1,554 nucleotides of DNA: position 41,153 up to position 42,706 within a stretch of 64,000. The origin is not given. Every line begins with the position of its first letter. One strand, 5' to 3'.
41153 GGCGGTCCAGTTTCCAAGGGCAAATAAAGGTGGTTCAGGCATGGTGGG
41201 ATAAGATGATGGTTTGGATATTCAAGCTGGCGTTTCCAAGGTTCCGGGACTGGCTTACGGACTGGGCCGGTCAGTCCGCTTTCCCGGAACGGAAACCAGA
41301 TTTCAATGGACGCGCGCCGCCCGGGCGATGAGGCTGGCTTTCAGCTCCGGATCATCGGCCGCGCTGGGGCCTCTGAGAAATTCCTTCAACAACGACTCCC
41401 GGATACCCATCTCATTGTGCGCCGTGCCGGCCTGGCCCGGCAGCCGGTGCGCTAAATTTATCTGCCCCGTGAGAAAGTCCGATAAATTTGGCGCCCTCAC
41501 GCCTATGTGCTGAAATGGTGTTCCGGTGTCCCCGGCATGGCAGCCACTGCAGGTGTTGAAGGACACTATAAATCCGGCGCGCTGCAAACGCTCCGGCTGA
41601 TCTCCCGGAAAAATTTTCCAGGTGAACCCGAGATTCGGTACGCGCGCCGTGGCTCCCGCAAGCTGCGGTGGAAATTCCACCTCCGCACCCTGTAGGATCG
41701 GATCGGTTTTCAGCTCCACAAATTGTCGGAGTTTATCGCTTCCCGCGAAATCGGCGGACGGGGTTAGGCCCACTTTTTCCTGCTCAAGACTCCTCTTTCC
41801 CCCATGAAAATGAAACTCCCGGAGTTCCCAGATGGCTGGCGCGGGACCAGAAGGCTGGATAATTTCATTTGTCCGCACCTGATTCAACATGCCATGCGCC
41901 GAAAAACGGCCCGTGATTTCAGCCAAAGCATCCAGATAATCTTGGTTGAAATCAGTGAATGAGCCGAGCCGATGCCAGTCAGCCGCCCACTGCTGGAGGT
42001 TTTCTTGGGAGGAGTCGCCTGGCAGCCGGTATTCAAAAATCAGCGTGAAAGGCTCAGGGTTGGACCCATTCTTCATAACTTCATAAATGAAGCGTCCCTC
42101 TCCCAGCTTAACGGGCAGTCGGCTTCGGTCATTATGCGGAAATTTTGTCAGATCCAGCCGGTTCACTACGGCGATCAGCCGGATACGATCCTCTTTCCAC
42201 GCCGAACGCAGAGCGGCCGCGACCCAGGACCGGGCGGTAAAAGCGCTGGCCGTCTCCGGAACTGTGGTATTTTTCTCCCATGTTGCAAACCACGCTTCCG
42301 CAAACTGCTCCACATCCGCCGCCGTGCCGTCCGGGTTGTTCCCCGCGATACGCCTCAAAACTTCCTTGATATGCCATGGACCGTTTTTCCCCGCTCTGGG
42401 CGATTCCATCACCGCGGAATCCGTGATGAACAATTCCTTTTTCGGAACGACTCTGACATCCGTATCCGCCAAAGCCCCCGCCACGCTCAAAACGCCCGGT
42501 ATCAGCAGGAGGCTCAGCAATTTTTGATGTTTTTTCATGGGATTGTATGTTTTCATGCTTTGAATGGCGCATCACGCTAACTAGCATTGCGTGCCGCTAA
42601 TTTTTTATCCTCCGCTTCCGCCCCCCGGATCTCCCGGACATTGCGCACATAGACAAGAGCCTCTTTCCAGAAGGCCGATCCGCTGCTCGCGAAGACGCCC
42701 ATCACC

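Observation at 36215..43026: Uncharacterised envelope gene set: duplicated CxxCH secreted proteins, paralogous lipoproteins, a metzincin-motif protein and a small membrane protein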

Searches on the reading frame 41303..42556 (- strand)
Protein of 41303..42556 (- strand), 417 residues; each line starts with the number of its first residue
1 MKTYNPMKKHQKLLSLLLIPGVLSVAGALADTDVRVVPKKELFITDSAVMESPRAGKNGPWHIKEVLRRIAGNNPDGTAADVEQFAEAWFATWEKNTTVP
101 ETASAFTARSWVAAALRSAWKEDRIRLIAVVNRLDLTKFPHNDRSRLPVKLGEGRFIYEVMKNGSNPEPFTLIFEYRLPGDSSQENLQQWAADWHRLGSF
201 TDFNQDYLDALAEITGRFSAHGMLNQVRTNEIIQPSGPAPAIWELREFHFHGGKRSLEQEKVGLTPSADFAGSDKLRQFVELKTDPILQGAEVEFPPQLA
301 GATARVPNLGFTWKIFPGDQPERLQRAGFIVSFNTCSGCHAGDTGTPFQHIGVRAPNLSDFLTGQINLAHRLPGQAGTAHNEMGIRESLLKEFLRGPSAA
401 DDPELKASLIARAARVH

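Call 3: search_protein_families(library=pfam, proteins=[window:41303-42556:-], max_evalue=1)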
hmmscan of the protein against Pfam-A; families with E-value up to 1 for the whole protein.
window:41303-42556:- (417 aa): 0 families

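Call 4: search_protein_families(library=ncbifam, proteins=[window:41303-42556:-], max_evalue=1)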
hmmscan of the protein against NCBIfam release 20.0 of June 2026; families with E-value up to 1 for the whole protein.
window:41303-42556:- (417 aa): 1 family
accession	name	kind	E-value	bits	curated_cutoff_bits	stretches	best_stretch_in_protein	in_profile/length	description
TIGR00295.1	TIGR00295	hypoth_equivalog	0.055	13.2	172.35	1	209-267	47-105/164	TIGR00295 family protein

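Call 5: search_protein_families(library=padloc, proteins=[window:41303-42556:-], max_evalue=1)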
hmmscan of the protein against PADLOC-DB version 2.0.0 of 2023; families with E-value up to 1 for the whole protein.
window:41303-42556:- (417 aa): 0 families

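Call 6: search_protein_families(library=phrogs, proteins=[window:41303-42556:-], max_evalue=1)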
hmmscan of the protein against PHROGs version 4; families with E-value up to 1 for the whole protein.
window:41303-42556:- (417 aa): 0 families

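Call 10: find_homologous_proteins(query=window:41303-42556:-)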
Query window:41303-42556:- (417 aa): 91 proteins with E <= 0.001 among 8000 candidates.
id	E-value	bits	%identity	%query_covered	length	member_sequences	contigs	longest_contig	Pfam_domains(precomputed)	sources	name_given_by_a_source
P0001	3.2e-279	944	100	99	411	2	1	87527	-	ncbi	ncbi:MAG: hypothetical protein V4726_00230 [Verrucomicrobiota bacterium]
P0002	1.3e-144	501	55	99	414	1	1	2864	-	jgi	jgi:hypothetical protein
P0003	4.4e-139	482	57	92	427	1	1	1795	-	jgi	-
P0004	2.0e-133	464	54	92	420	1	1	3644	-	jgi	-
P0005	1.0e-101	359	48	92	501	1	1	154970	PF05345.19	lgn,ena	-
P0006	1.9e-101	358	50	86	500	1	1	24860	PF05345.19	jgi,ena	-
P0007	1.6e-99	352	49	86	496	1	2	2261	PF05345.19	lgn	-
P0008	9.1e-97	343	47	94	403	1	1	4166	-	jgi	jgi:hypothetical protein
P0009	1.5e-95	339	46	99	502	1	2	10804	PF05345.19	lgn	-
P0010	9.6e-95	336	47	95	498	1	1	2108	PF05345.19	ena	-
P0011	1.0e-93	333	47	92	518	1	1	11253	PF05345.19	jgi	-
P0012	9.1e-92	326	46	93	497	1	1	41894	PF05345.19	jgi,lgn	jgi:hypothetical protein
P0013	2.4e-91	325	45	94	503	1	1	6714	PF05345.19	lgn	-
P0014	3.8e-91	324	47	89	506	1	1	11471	PF05345.19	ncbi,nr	ncbi:MAG: hypothetical protein IT580_20605 [Verrucomicrobiales bacterium]|nr:hypothetical protein [V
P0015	1.2e-90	323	46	92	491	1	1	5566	PF05345.19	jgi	jgi:hypothetical protein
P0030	4.8e-27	113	32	84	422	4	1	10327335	-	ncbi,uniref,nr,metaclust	ncbi:hypothetical protein DB32_001337 [Sandaracinus amylolyticus]|uniref:Uncharacterized protein n=1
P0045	4.1e-19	87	31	79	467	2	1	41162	-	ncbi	ncbi:MAG: hypothetical protein ACJ75H_04800 [Thermoanaerobaculia bacterium]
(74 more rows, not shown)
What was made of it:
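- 41303..42556 (-): Gene B: 417-aa Sec-exported protein, putative mono-haem c. CSGCH at 41537-41551. The last codon, His, is at 41306-41308. A lineage-specific addition to the operon. 91 homologues, all hypothetical (call 10).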

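Call 13: find_encoding_contigs(protein=P0005, flank=10000, max_places=2)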
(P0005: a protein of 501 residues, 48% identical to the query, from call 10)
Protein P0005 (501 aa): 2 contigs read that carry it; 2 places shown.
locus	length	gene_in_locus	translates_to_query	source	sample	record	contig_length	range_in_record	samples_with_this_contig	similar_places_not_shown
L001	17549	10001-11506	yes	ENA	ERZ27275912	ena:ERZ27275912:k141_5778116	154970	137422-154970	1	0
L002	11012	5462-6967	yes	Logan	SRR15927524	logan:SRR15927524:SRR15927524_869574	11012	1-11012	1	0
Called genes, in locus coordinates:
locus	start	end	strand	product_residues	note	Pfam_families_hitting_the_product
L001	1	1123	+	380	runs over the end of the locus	PF02687:FtsX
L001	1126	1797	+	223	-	PF00005:ABC_tran, PF13304:AAA_21 (faint)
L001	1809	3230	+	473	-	PF01011:PQQ (faint), PF13360:PQQ_2, PF13570:Beta-prop_ACSF4, PF13360:PQQ_2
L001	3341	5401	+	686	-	PF00580:UvrD-helicase, PF01443:Viral_helicase1 (faint), PF13245:AAA_19, PF13604:AAA_30 (faint), PF13361:UvrD_C, PF13538:UvrD_C_2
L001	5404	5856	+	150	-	-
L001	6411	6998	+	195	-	-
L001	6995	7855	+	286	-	-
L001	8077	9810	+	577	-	PF00034:Cytochrom_C (faint), PF13442:Cytochrome_CBB3 (faint), PF21419:RoxA-like_Cyt-c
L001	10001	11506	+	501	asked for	PF05345:He_PIG (weak)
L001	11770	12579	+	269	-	PF07963:N_methyl, PF07596:SBP_bac_10 (faint)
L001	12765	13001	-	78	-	-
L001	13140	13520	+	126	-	-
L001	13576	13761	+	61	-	-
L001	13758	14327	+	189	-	PF07638:Sigma70_ECF, PF08281:Sigma70_r4_2 (weak), PF04545:Sigma70_r4 (faint)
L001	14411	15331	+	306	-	-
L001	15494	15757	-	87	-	-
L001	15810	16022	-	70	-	-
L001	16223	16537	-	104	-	PF02604:PhdYeFM_antitox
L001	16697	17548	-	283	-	?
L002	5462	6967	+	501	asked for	PF05345:He_PIG (weak)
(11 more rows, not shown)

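Call 14: find_encoding_contigs(protein=P0030, flank=10000, max_places=2)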
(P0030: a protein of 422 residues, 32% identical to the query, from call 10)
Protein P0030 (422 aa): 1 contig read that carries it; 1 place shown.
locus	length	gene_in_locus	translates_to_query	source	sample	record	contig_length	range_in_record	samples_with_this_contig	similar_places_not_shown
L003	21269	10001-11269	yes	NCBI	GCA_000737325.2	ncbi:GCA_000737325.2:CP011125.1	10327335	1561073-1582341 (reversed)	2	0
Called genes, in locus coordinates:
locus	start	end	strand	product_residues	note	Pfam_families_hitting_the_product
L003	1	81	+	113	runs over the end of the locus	-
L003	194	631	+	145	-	PF02566:OsmC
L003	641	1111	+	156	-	PF22381:Staph_reg_Sar_Rot, PF12802:MarR_2, PF01047:MarR, PF13463:HTH_27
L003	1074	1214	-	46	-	-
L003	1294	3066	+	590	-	PF00069:Pkinase, PF07714:PK_Tyr_Ser-Thr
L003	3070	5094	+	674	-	PF08351:TmcA_N, PF13604:AAA_30 (faint), PF05127:NAT10_TcmA_helicase, PF13718:GNAT_acetyltr_2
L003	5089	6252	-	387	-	PF02417:Chromate_transp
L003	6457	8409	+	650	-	PF00069:Pkinase, PF07714:PK_Tyr_Ser-Thr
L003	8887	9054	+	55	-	-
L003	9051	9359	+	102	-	-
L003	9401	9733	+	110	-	-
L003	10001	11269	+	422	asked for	-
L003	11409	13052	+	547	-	PF00561:Abhydrolase_1, PF12146:Hydrolase_4 (faint)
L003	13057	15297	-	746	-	PF13424:TPR_12 (weak)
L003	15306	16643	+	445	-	PF00654:Voltage_CLC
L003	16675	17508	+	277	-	PF05721:PhyH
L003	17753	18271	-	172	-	PF01322:Cytochrom_C_2 (weak)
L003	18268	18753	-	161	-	PF12802:MarR_2, PF01047:MarR (weak)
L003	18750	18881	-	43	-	-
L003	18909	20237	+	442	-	PF01595:CNNM, PF00571:CBS (faint), PF03471:CorC_HlyC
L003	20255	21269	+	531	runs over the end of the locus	PF25390:WD40_RLD, PF11617:Cu-binding_MopE, PF13540:RCC1_2 (weak), PF00415:RCC1 (weak), PF25390:WD40_RLD, PF13540:RCC1_2 (weak)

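Call 15: find_encoding_contigs(protein=P0045, flank=10000, max_places=2)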
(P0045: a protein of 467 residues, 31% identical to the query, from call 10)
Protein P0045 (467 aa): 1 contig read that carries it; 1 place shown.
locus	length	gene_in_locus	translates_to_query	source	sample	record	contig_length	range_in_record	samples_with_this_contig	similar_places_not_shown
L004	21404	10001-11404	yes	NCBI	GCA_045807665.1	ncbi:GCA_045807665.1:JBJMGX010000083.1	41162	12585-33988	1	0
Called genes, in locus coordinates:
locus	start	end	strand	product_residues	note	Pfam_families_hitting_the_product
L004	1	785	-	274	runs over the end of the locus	PF00515:TPR_1 (weak), PF13428:TPR_14 (faint), PF13371:TPR_9 (faint), PF13414:TPR_11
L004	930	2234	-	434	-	PF00375:SDF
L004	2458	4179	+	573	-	PF13520:AA_permease_2, PF00324:AA_permease, PF13906:AA_permease_C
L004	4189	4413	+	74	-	PF09720:Unstab_antitox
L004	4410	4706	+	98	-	PF05016:ParE_toxin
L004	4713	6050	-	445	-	PF08241:Methyltransf_11 (weak), PF08242:Methyltransf_12, PF13649:Methyltransf_25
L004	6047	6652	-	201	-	PF09348:DUF1990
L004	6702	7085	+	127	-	PF02537:CRCB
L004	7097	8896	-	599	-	PF03600:CitMHS, PF02080:TrkA_C, PF00939:Na_sulph_symp, PF03600:CitMHS (weak)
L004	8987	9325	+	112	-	-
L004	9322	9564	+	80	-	-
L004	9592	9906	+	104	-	-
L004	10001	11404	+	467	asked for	-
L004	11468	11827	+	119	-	-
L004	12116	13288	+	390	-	-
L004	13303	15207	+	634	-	PF02705:K_trans, PF22776:K_trans_C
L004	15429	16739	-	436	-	PF07396:Porin_O_P (faint)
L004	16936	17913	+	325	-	PF12849:PBP_like_2, PF13531:SBP_bac_11 (weak), PF12727:PBP_like (weak)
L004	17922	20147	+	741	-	PF00528:BPD_transp_1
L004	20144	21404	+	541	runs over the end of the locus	PF00528:BPD_transp_1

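Call 24: predict_structure(alignment_id=A2)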
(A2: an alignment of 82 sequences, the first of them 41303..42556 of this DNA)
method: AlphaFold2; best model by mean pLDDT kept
length: 417 residues; sequences in the alignment: 82
mean_pLDDT: 92.0   pTM: 0.90
mean pLDDT of the five models: 92.0, 91.4, 91.4, 91.3, 91.2
residues with pLDDT >= 90: 357; 70-90: 25; 50-70: 7; < 50: 28
segments of 3 or more residues with pLDDT < 50: 1-25, 27-29
pLDDT, mean of each block of 10 residues (from residue 1): 43 46 47 89 98 98 98 97 98 98 97 98 98 96 91 98 96 98 96 98 98 98 98 92 97 97 96 97 97 96 94 95 98 94 92 96 96 96 96 82 89 88
secondary structure, 60 per line:
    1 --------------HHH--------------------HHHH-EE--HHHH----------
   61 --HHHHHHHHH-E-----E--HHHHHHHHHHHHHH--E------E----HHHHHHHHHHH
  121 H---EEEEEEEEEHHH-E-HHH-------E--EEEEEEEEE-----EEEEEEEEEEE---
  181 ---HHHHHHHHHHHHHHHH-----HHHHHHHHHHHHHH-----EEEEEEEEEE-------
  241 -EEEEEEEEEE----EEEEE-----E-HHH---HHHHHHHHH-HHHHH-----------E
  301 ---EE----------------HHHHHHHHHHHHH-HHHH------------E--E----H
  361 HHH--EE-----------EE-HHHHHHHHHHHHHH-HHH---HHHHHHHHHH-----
elements in order: H38-41 H47-50 H63-71 H82-95 H110-121 E125-133 E153-161 E167-177 H184-199 H205-218 E224-233 E242-251 E256-260 H274-282 H284-288 H322-334 H336-339 H360-363 H382-395 H403-412

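Call 31: fold_search(model_id=the predicted structure, library=pdb)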
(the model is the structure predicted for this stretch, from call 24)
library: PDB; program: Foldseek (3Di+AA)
matches with E <= 10: 104; with E <= 0.001: 0
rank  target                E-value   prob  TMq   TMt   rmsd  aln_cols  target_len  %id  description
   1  8wwu_A                4.6e-01  0.02  0.08  0.08  17.4       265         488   10  1-naphthylamine GS in complex with AMP PNP (released 2024-01-03)
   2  6m09_B                8.3e-01  0.04  0.11  0.16  17.4       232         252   10  The ligand-free structure of the chloroplast protein At3g03890 (released 2020-12-16)
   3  4doo_A                9.3e-01  0.08  0.13  0.23  13.5       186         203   13  Crystal structure of Arabidopsis thaliana fatty-acid binding protein At3g63170 (AtFAP1) (released 2012-05-09)
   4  7vgw_B                9.3e-01  0.03  0.10  0.16  14.5       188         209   12  Yeast gid10 with Pro-peptide (released 2022-07-27)
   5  8evk                  1.1e+00  0.06  0.10  0.25  15.4       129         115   11  Crystal structure of Helicobacter pylori dihydroneopterin aldolase (DHNA) (released 2023-03-01)
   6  8auw_A                1.1e+00  0.06  0.13  0.03   8.9       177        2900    7  Cryo-EM structure of human BIRC6 in complex with SMAC. (released 2023-02-15)
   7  9kw6_D                1.2e+00  0.03  0.11  0.14  20.7       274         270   11  Polyether epoxide hydrolase MonBI-MonBII complex (released 2025-12-10)
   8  8ow1_P                1.3e+00  0.01  0.08  0.11  24.7       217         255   13  Cryo-EM structure of the yeast Inner kinetochore bound to a CENP-A nucleosome. (released 2023-08-09)
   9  8x6z_B                1.3e+00  0.01  0.08  0.07  17.6       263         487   11  1-naphthylamine GS from Pseudomonas sp. JS3066 (released 2024-01-03)
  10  8yia_C                1.5e+00  0.03  0.09  0.19  12.0       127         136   12  The selenomethionine contained structure of SdnG (released 2025-10-22)
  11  8auw_B                2.0e+00  0.02  0.11  0.03  15.7       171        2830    9  Cryo-EM structure of human BIRC6 in complex with SMAC. (released 2023-02-15)
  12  6ah0_3                2.0e+00  0.01  0.07  0.04  15.0       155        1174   11  The Cryo-EM Structure of the Precusor of Human Pre-catalytic Spliceosome (pre-B complex) (released 2018-11-14)
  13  8wwu_E                2.0e+00  0.01  0.07  0.07  18.1       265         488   10  1-naphthylamine GS in complex with AMP PNP (released 2024-01-03)
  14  8yj4_F                2.2e+00  0.03  0.09  0.20  10.4       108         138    8  The complex structure of SdnG with its analogue of substrate (released 2025-10-22)
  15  8atu_A                2.3e+00  0.03  0.13  0.03  11.5       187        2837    8  Cryo-EM structure of human BIRC6 (released 2023-02-15)
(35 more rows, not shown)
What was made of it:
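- On c-type cytochrome (B and F): The best Foldseek PDB hit has E=0.46 (call 31).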

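Call 45: search_solved_structures(query=A2, max_evalue=1)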
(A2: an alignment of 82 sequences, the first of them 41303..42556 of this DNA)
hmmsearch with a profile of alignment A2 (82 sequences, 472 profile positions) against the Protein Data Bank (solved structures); distinct sequences matched with E-value up to 1: 5.
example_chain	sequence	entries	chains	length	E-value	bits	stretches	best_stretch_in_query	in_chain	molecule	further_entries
9l08_A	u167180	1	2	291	5.5e-09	38.5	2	372-423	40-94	Covalently Connected Cytochrome c555 trimer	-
4lmh_A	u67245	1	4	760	0.0011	21.1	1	359-396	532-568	Extracellular iron oxide respiratory system surface decaheme cytochrome c component OmcA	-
5z25_A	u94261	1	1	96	0.059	15.3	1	372-422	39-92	Cytochrome c552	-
2zxy_A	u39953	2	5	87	0.13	14.2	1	382-431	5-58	Cytochrome c552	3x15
4reh_A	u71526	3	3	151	0.64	11.9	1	210-269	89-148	Major latex-like protein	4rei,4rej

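Call 47: search_solved_structures(query=A2, max_evalue=0.1, show_alignments=3)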
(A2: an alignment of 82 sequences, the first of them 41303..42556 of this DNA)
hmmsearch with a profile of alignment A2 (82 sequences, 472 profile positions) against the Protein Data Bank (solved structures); distinct sequences matched with E-value up to 0.1: 3.
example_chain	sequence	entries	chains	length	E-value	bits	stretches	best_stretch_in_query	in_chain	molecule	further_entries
9l08_A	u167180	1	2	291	5.5e-09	38.5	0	372-423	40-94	Covalently Connected Cytochrome c555 trimer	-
4lmh_A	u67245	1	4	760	0.0011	21.1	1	359-396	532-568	Extracellular iron oxide respiratory system surface decaheme cytochrome c component OmcA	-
5z25_A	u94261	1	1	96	0.059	15.3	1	372-422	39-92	Cytochrome c552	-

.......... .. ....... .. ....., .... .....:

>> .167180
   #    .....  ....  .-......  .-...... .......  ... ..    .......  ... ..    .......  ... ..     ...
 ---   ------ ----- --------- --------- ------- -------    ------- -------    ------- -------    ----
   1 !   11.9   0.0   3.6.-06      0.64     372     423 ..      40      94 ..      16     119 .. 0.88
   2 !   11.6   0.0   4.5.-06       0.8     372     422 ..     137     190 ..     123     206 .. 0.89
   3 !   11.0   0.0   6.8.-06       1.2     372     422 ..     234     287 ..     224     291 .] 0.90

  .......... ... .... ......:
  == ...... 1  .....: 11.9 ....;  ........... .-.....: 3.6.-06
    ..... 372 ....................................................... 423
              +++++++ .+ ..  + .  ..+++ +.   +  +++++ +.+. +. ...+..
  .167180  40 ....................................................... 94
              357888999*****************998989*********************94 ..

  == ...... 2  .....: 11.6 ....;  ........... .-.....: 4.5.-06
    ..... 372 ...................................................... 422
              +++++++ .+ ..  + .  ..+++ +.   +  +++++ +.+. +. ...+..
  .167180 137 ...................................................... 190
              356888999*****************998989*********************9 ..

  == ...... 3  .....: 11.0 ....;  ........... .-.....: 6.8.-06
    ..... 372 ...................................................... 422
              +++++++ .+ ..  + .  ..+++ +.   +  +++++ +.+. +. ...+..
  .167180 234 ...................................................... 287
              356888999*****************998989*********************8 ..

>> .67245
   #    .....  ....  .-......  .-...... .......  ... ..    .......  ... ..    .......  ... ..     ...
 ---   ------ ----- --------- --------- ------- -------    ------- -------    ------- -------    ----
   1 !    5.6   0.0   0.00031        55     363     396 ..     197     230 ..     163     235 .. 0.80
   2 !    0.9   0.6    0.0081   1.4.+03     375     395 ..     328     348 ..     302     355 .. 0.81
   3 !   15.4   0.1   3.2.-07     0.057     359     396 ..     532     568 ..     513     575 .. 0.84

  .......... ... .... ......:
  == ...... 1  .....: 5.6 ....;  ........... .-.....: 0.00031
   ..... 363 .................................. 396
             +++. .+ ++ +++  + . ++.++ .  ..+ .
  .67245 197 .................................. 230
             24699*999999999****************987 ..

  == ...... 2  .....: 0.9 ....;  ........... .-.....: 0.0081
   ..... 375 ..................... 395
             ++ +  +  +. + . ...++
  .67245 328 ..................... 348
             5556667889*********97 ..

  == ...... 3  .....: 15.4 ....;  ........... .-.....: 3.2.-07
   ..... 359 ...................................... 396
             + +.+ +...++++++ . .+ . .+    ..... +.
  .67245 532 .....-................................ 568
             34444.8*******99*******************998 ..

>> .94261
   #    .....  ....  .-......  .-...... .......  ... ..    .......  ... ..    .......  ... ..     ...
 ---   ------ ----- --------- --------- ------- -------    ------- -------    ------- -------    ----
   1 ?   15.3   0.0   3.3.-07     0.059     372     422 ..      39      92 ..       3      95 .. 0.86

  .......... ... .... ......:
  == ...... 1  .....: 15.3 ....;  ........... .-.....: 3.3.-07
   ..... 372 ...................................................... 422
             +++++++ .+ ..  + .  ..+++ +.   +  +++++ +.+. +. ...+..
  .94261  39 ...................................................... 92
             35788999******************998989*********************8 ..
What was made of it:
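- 41303..42556 (-): Weak class-I cytochrome c similarity around the motif (call 47).
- On c-type cytochrome (B and F): The profile against PDB gives only weak per-domain matches to c552/c555 (E=0.06-0.6, call 47).
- Weak cytochrome c similarity around the motif (call 47).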

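Call 59: find_related_loci(query=A2, collection=metagenome_contigs, flank=8000)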
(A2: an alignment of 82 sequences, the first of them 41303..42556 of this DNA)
Query A2 (417 aa) in metagenome_contigs; peptide patterns used: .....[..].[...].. (x = any residue, [..] = any of these).
600 stretches matched a pattern (row limit reached: there are more); 432 encode a relative of the query (tblastn E <= 1e-3); the best 80 are kept; 80 distinct loci.
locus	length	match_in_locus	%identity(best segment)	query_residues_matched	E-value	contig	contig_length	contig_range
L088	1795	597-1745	57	35-417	2e-155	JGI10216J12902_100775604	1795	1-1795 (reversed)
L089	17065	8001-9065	50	36-393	4e-107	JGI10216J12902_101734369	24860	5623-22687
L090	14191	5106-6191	45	36-408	5e-87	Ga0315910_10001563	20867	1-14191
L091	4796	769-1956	38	7-417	3e-69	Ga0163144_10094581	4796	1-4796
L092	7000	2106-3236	38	36-417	3e-67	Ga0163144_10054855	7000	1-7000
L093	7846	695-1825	38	36-417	4e-67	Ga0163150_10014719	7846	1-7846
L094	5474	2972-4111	37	40-417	2e-57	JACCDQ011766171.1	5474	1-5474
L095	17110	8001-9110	34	28-396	6e-46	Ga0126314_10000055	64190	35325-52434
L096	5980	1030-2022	34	36-365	6e-44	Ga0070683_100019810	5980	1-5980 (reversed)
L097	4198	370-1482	34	31-394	5e-42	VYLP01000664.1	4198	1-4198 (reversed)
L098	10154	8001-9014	33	28-364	2e-41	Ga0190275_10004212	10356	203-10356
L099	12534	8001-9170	34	27-417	9e-41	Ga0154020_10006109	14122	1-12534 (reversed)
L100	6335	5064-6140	32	41-400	3e-40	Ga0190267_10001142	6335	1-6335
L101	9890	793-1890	32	40-395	2e-37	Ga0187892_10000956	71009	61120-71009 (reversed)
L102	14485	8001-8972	34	39-364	3e-37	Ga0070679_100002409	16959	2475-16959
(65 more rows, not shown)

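Call 69: find_encoding_contigs(protein=P0002, flank=10000, max_places=2)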
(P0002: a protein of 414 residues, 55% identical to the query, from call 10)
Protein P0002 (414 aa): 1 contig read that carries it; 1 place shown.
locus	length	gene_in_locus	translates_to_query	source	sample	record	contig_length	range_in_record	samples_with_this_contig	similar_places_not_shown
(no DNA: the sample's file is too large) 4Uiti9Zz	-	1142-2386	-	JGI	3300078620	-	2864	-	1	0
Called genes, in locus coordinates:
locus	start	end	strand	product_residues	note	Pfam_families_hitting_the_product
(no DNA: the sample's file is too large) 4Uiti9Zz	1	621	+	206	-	?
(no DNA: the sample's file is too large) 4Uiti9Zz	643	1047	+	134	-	-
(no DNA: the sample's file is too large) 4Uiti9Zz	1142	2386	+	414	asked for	-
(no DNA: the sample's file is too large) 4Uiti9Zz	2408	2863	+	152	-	?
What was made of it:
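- A contig holding a 55%-identical B homologue has genes of matching sizes in the order 134 aa, 414 aa, then at least 152 aa. No DNA was available to verify this (call 69).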
